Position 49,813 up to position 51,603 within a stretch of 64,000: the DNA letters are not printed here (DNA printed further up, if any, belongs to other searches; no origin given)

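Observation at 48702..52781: Mobile/defense-like islet: XRE repressor + ImmA/IrrE protease, PD-(D/E)xK nuclease-like protein, Excalibur protein, flanked by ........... repeats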

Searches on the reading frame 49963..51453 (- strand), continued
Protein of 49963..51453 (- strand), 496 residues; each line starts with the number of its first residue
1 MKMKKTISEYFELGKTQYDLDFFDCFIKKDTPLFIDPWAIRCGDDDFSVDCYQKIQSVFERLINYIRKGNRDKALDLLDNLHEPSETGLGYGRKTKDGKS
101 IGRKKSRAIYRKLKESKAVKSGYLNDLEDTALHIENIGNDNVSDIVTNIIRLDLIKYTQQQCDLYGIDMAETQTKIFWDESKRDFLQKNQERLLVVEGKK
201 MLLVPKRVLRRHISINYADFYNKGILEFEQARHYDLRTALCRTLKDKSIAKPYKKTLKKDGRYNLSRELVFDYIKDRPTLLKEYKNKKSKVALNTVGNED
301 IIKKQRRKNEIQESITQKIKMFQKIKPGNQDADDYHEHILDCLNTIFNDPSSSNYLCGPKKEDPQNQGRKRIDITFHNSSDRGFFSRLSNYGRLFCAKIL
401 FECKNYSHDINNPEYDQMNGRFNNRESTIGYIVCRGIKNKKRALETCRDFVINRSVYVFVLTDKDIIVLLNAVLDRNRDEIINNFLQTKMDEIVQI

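Call 29: predict_structure(alignment_id=A1)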
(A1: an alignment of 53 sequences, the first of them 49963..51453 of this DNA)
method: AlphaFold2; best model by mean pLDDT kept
length: 496 residues; sequences in the alignment: 53
mean_pLDDT: 90.2   pTM: 0.89
mean pLDDT of the five models: 90.2, 89.5, 89.0, 88.5, 87.6
residues with pLDDT >= 90: 345; 70-90: 131; 50-70: 18; < 50: 2
segments of 3 or more residues with pLDDT < 50: none
pLDDT, mean of each block of 10 residues (from residue 1): 84 96 94 92 89 93 92 91 85 63 78 83 79 72 90 97 97 93 92 94 95 88 94 94 92 94 88 88 86 83 94 97 95 96 97 94 88 94 89 87 93 90 90 96 93 90 98 97 96 82
secondary structure, 60 per line:
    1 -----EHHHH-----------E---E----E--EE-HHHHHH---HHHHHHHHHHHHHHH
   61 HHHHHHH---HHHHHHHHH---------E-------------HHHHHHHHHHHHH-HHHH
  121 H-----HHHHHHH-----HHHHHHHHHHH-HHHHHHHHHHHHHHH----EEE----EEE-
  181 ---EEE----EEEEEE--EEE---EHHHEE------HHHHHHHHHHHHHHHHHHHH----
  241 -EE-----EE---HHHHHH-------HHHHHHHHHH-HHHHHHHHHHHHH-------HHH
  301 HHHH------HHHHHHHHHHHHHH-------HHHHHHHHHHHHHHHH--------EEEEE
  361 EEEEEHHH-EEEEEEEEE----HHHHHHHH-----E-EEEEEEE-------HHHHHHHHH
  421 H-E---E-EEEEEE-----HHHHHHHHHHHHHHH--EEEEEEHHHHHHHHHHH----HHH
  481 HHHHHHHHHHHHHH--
elements in order: H7-10 H37-42 H46-67 H71-79 H103-115 H117-121 H127-133 H139-149 H151-165 E170-172 E177-179 E184-186 E191-196 E199-201 H217-236 H254-259 H267-276 H278-290 H298-304 H311-324 H332-347 E356-365 E370-378 H383-390 E398-404 H412-421 E429-434 H440-454 E457-462 H463-473 H478-494

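Call 36: search_protein_families(library=pfam, proteins=[L008:2794-3597:-, L008:1565-2296:-, L008:90-1568:-, L008:5201-5521:-, L008:5548-6465:-, L008:6478-6885:-, L009:4528-5217:+, L009:5537-6301:+, L009:6328-6807:+, L009:8581-9042:+], max_evalue=0.001)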
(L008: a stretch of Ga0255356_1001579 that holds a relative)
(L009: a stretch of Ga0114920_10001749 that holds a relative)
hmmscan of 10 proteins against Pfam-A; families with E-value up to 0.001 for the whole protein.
L008:2794-3597:- (267 aa): 0 families

L008:1565-2296:- (243 aa): 1 family
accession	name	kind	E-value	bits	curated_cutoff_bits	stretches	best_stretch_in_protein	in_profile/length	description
PF23343.2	REP_ORF2-G2P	-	6.7e-12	46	27.8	1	66-179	2-98/99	Replication-associated protein ORF2/G2P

L008:90-1568:- (492 aa): 3 families
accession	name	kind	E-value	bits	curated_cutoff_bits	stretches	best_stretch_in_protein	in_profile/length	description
PF00239.26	Resolvase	-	7.3e-21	75.2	23.3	1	5-149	3-145/145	Resolvase, N terminal domain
PF07508.19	Recombinase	-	6.2e-13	49.3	21.1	1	174-258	5-102/102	Recombinase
PF13408.12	Zn_ribbon_recom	-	1.8e-07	31.9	25.3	1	269-321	1-55/58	Recombinase zinc beta ribbon domain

L008:5201-5521:- (106 aa): 1 family
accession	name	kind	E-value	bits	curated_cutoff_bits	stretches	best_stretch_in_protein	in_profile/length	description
PF04480.18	DUF559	-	1.5e-05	25.3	20.6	1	34-102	43-108/109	Protein of unknown function (DUF559)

L008:5548-6465:- (305 aa): 3 families
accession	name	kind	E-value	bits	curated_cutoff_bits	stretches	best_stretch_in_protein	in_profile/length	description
PF01939.22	NucS_C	-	1.2e-14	54.8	24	1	200-278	13-90/124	Endonuclease NucS C-terminal domain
PF12102.13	MrcB_N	-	4.6e-10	39.9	25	1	26-160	37-181/183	MrcB-like, N-terminal domain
PF06250.17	YhcG_C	-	9.9e-07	29.2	32.5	1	178-287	19-131/157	YhcG PDDEXK nuclease domain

L008:6478-6885:- (135 aa): 0 families

L009:4528-5217:+ (229 aa): 0 families

L009:5537-6301:+ (254 aa): 1 family
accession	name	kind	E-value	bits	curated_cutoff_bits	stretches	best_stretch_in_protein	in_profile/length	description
PF12705.13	PDDEXK_1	-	4e-14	53.6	22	1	99-247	102-243/247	PD-(D/E)XK nuclease superfamily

L009:6328-6807:+ (159 aa): 0 families

L009:8581-9042:+ (153 aa): 4 families
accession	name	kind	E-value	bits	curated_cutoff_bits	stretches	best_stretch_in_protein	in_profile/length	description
PF12641.12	Flavodoxin_3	-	3.6e-12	46.8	27.5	1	5-113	2-111/160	Flavodoxin domain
PF12724.12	Flavodoxin_5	-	2.1e-11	44.8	27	1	4-84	1-86/145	Flavodoxin domain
PF00258.30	Flavodoxin_1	-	2.2e-07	31.6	25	1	5-71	1-75/143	Flavodoxin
PF12682.12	Flavodoxin_4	-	1.4e-06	28.3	24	0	2-33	1-32/155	Flavodoxin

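Call 57: search_dna_similar(query=window:49963-51453:-, collection=phages, mode=protein, max_rows=15)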
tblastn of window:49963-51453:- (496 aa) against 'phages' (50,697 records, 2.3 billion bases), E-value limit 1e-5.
No match.

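Call 58: search_dna_similar(query=window:49963-51453:-, collection=plasmids, mode=protein, max_rows=20)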
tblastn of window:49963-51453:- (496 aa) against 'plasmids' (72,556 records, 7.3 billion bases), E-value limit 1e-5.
Records with a match: 43; places in all: 46; records where one place covers at least 80% of the query: 1.
Best place of each record, by identity: <60% 43.
By first word of the organism name: Rhodococcus 12; Bacillus 8; Acinetobacter 5; Prescottella 4; Leptolyngbya 2; Listeria 2; Clostridium 1; Paenibacillus 1; Corynebacterium 1; Pseudarthrobacter 1; and 6 more.
By predicted mobility (MOB-suite, as given by PLSDB): non-mobilizable 27; conjugative 9; mobilizable 7.
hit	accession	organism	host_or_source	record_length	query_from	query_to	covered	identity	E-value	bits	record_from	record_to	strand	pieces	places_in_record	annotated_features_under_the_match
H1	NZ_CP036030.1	Bacillus mycoides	cell culture,soil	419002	7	473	94%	32.1%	5e-72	256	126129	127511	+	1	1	hypothetical protein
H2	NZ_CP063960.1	Clostridium botulinum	Bovine,feces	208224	17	301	57%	30.2%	8e-20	124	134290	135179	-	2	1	hypothetical protein (x2)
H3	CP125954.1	Bacillus sp. BTAI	cell culture,Soil environment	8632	7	308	61%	27.9%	3e-24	114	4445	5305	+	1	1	record has no annotation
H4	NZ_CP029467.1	Bacillus amyloliquefaciens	whole organism,soil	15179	7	310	61%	26.5%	2e-26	120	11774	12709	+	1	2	hypothetical protein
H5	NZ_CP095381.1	Bacillus cereus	cell cuture,Pond silt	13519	7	306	60%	26.6%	3e-21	105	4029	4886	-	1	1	hypothetical protein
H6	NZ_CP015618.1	Acinetobacter schindleri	cell culture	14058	6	287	57%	26.0%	1e-24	115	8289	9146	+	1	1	hypothetical protein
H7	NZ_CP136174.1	Acinetobacter baumannii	hospital environment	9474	11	285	55%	26.3%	7e-13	79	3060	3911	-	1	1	hypothetical protein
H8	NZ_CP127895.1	Acinetobacter sp. SAAs470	cell culture,lake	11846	19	285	54%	26.7%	2e-13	81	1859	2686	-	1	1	hypothetical protein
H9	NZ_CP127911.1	Acinetobacter sp. SAAs474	cell culture,lake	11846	19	285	54%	26.7%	2e-13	81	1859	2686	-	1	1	hypothetical protein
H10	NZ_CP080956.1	Rhodococcus opacus PD630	cell culture,environmental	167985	20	252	47%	30.4%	3e-19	99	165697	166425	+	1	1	hypothetical protein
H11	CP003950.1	Rhodococcus opacus PD630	-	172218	20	252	47%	30.4%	3e-19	99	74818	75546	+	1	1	hypothetical protein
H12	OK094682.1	Prescottella equi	Equus caballus,Culture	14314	20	252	47%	30.3%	3e-16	89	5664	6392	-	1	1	hypothetical protein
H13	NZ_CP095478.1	Prescottella equi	Equus caballus,Culture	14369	20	252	47%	30.3%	3e-16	89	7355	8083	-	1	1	hypothetical protein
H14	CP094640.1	Prescottella equi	clinical isolates,clinical isolates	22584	20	252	47%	30.3%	3e-16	89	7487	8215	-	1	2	hypothetical protein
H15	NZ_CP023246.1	Bacillus cereus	bacteria,pure culture,air in Laboratory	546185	322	493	35%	40.7%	3e-30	132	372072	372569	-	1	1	DNA cytosine methyltransferase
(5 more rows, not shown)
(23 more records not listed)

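Call 80: get_annotated_region(hit=H1, flank=6000)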
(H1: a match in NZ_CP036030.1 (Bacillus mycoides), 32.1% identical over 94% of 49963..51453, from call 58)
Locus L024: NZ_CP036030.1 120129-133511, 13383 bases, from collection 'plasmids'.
description: Bacillus mycoides strain BPN54/2 plasmid p419
organism: Bacillus mycoides (NCBI taxid 1405)
taxonomy: Bacteria; Bacillota; Bacilli; Bacillales; Bacillaceae; Bacillus; Bacillus mycoides
host: -; source: cell culture,soil; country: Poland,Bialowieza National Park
typing (MOB-suite, as given by PLSDB): non-mobilizable; replicon rep_cluster_164
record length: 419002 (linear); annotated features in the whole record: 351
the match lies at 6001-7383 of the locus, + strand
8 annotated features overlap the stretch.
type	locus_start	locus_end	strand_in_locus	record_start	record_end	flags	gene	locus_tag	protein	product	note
CDS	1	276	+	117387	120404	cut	-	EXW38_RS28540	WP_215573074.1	DEAD/DEAH box helicase family protein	-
CDS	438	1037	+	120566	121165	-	-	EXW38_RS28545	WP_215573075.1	hypothetical protein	-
CDS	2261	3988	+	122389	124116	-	-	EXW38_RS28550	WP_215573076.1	TOPRIM nucleotidyl transferase/hydrolase domain-containing protein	-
CDS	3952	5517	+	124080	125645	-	-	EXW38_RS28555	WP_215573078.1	UvrD-helicase domain-containing protein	-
CDS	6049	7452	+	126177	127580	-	-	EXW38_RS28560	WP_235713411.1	hypothetical protein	-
CDS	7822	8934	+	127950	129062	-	-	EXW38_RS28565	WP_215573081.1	site-specific integrase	GO:0015074 - DNA integration [Evidence IEA]; GO:0006310 - DNA recombination [Evidence IEA]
CDS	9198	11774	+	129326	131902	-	-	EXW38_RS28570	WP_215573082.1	AAA family ATPase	-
CDS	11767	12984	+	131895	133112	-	-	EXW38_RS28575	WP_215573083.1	McrC family protein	-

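Call 81: find_encoding_contigs(protein=P0071, flank=7000, max_places=2)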
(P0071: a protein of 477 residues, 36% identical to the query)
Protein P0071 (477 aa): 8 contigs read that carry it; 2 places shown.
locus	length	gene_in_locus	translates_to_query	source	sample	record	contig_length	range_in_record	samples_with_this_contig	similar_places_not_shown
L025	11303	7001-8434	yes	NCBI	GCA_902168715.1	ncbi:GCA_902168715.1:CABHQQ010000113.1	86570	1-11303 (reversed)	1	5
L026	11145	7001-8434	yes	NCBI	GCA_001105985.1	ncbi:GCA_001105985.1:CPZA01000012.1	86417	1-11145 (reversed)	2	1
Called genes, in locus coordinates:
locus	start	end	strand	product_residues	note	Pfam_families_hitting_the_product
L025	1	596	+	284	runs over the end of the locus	-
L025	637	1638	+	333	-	PF05125:Phage_cap_P2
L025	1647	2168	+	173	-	PF05929:Phage_GPO_N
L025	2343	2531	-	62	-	-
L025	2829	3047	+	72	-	-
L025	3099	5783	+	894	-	PF08273:Zn_Ribbon_Prim, PF13362:Toprim_3, PF06048:DUF927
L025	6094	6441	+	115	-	PF04606:Ogr_Delta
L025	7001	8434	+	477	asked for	PF28123:DUF8370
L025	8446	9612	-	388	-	PF13356:Arm-DNA-bind_3, PF14659:Phage_int_SAM_3 (faint), PF22022:Phage_int_M, PF00589:Phage_integrase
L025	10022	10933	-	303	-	PF01226:Form_Nir_trans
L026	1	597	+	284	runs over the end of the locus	-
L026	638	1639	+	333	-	PF05125:Phage_cap_P2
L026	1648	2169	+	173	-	PF05929:Phage_GPO_N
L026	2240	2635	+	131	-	-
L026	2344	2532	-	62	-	-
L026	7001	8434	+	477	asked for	PF28123:DUF8370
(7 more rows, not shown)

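Call 89: get_annotated_region(hit=H15, flank=4000)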
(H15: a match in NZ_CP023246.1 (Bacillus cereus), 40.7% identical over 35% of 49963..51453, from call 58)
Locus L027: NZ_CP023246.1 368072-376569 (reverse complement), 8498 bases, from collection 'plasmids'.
description: Bacillus cereus strain HBL-AI plasmid unnamed1, complete sequence
organism: Bacillus cereus (NCBI taxid 1396)
taxonomy: Bacteria; Bacillota; Bacilli; Bacillales; Bacillaceae; Bacillus; Bacillus cereus
host: -; source: bacteria,pure culture,air in Laboratory; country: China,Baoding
typing (MOB-suite, as given by PLSDB): non-mobilizable; replicon rep_cluster_125; mating-pair formation MPF_T
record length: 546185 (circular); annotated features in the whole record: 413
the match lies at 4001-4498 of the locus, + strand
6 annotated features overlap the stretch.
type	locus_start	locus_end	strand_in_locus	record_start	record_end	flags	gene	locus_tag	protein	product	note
CDS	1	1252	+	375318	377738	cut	-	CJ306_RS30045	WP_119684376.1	AAA family ATPase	-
CDS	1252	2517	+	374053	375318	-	-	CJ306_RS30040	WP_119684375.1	hypothetical protein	-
CDS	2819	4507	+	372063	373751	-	-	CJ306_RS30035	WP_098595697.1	DNA cytosine methyltransferase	GO:0006304 - DNA modification [Evidence IEA]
CDS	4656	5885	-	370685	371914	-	-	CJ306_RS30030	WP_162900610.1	DUF559 domain-containing protein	-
CDS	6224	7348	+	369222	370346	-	-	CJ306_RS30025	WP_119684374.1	hypothetical protein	-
CDS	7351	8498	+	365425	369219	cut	-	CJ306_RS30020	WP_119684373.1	hypothetical protein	-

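Call 90: get_annotated_region(hit=H6, flank=4000)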
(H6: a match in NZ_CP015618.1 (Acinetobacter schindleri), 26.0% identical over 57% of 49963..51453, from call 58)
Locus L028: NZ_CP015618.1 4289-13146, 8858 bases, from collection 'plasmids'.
description: Acinetobacter schindleri strain ACE plasmid p3AsACE, complete sequence
organism: Acinetobacter schindleri (NCBI taxid 108981)
taxonomy: Bacteria; Pseudomonadota; Gammaproteobacteria; Moraxellales; Moraxellaceae; Acinetobacter; Acinetobacter schindleri
host: -; source: cell culture; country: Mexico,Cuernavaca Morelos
typing (MOB-suite, as given by PLSDB): non-mobilizable; replicon rep_cluster_1902
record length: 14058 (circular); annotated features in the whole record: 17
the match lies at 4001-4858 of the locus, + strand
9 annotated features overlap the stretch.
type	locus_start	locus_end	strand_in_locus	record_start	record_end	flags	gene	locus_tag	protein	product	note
CDS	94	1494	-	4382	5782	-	-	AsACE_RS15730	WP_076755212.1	hypothetical protein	-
CDS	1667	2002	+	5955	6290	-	-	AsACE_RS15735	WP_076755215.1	helix-turn-helix domain-containing protein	-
CDS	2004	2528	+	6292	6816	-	-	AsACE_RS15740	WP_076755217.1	type II toxin-antitoxin system PemK/MazF family toxin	-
CDS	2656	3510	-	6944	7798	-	-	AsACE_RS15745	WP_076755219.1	ImmA/IrrE family metallo-endopeptidase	-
CDS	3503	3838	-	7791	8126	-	-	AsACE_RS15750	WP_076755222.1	helix-turn-helix transcriptional regulator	-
CDS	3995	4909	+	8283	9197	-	-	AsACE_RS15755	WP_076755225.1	hypothetical protein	-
CDS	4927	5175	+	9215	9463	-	-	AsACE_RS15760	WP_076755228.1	hypothetical protein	-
CDS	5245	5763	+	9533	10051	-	-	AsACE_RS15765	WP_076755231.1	hypothetical protein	-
CDS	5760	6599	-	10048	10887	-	-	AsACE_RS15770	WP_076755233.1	hypothetical protein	-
